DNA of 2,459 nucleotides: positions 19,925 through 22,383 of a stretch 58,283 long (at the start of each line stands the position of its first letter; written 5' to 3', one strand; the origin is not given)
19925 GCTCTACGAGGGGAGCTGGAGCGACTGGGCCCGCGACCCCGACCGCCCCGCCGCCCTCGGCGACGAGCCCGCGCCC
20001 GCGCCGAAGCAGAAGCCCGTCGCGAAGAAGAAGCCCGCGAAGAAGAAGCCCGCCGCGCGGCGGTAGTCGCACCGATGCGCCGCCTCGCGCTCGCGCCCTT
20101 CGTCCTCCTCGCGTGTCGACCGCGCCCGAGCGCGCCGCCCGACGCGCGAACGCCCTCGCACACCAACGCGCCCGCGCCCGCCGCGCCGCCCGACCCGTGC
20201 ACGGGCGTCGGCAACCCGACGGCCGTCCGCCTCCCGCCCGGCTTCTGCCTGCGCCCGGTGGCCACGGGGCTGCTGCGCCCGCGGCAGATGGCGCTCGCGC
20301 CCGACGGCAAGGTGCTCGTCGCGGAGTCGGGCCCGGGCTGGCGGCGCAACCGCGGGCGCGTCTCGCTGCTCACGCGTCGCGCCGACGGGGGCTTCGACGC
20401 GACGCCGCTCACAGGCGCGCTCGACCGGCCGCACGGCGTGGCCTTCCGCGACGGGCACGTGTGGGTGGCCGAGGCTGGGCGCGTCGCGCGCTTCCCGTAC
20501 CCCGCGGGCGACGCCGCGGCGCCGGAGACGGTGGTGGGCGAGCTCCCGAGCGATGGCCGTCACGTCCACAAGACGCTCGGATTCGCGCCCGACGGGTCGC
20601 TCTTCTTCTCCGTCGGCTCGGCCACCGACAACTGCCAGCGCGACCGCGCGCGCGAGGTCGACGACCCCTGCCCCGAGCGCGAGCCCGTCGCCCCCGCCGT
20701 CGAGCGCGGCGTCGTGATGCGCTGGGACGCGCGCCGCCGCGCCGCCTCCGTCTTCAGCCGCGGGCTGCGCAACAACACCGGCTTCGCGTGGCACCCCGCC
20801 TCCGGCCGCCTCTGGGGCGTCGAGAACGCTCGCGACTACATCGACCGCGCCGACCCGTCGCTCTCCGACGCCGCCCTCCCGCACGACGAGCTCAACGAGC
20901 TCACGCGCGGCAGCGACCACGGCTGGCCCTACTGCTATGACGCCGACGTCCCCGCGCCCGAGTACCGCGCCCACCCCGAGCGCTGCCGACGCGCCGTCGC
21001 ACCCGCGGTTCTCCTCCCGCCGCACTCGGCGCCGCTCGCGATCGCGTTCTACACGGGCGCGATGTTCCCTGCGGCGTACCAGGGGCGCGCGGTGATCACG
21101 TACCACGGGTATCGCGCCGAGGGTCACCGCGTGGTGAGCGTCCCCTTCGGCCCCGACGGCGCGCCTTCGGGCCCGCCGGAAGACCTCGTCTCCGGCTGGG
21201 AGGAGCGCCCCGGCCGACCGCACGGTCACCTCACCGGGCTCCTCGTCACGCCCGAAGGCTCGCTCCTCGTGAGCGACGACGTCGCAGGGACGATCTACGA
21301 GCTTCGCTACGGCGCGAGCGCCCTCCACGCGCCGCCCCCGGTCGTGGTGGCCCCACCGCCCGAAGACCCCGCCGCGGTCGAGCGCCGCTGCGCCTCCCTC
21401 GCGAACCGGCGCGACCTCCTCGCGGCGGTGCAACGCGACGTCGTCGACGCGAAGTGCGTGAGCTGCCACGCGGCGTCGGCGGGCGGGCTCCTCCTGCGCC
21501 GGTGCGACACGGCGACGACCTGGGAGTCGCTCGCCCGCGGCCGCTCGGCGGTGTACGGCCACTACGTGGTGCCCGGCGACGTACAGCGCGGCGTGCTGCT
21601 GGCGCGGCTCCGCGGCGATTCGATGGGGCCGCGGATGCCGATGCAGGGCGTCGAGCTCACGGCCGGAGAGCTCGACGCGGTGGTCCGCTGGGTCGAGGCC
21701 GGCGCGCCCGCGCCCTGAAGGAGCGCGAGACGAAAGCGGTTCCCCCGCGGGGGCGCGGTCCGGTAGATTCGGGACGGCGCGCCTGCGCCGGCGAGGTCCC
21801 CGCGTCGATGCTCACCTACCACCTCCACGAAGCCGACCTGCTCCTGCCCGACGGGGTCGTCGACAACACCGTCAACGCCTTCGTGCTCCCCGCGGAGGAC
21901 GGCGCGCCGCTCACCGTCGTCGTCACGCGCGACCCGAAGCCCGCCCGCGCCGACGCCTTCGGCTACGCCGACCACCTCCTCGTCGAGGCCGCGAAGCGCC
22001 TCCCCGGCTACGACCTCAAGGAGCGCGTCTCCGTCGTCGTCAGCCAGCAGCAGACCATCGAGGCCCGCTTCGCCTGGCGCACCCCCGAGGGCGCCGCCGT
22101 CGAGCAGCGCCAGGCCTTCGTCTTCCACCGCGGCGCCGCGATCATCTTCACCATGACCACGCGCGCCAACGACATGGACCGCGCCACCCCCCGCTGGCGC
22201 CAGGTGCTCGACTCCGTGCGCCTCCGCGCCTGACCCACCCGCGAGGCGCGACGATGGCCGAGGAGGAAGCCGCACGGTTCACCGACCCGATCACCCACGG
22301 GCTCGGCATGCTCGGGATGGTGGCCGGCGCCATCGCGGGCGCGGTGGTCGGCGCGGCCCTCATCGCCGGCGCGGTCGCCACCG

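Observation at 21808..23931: Orphan T6SS module: Eag chaperone plus class-II-like prePAAR effector with a TNT NAD+-glycohydrolase domain, and a convergent candidate immunity gene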

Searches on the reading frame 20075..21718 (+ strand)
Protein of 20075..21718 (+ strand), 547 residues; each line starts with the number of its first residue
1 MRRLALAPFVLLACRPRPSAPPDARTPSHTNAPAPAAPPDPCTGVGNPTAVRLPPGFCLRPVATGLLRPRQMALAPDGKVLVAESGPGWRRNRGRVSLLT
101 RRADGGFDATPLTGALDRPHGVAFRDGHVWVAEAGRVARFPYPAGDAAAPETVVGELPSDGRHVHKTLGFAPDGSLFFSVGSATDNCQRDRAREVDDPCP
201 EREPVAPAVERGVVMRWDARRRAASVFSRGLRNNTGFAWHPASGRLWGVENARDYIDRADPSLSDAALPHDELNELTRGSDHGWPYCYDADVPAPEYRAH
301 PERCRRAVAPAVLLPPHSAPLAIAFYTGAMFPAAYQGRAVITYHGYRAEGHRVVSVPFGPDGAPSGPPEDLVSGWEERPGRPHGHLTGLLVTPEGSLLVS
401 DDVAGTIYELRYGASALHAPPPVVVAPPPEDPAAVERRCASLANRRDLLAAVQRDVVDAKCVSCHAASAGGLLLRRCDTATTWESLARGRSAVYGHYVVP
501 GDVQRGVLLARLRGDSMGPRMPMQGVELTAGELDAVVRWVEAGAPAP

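Call 63: search_protein_families(library=pfam, proteins=[window:20075-21718:+], max_evalue=0.001)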
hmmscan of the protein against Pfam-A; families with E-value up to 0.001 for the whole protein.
window:20075-21718:+ (547 aa): 3 families
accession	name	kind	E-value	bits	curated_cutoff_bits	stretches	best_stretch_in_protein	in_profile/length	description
PF07995.17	GSDH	-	5.3e-16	59.2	25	1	158-341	107-275/332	Glucose / Sorbosone dehydrogenase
PF01436.27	NHL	-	7.6e-06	26.2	20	0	116-134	1-20/28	NHL repeat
PF22807.2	TrAA12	-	0.00058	18.7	30.9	0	221-288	160-233/463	TrAA12-like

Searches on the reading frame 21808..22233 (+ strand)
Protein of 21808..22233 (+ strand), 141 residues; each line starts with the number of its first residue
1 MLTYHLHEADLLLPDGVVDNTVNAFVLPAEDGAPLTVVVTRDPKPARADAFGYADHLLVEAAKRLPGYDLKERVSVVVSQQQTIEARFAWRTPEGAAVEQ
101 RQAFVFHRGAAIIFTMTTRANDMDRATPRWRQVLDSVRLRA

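Call 7: search_protein_families(library=ncbifam, proteins=[window:21808-22233:+], max_evalue=0.1)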
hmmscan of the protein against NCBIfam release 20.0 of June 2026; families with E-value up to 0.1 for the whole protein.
window:21808-22233:+ (141 aa): 0 families

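Call 8: search_protein_families(library=pfam, proteins=[window:21808-22233:+], max_evalue=0.1)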
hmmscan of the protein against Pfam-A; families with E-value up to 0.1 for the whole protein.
window:21808-22233:+ (141 aa): 1 family
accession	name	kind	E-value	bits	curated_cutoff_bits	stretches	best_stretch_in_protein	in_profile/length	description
PF08786.17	DcrB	-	9.7e-22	77.9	27.2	1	8-136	1-127/127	DcrB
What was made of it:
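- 21808..22233 (+): Eag-type (DUF1795/DcrB) chaperone, 141 aa. Pfam PF08786 DcrB, E 9.7e-22, full-length match (call 8).
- Checked: Eag: 21808-22233 (+), 141 aa, Pfam DcrB/DUF1795 E 9.7e-22 (call 8).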
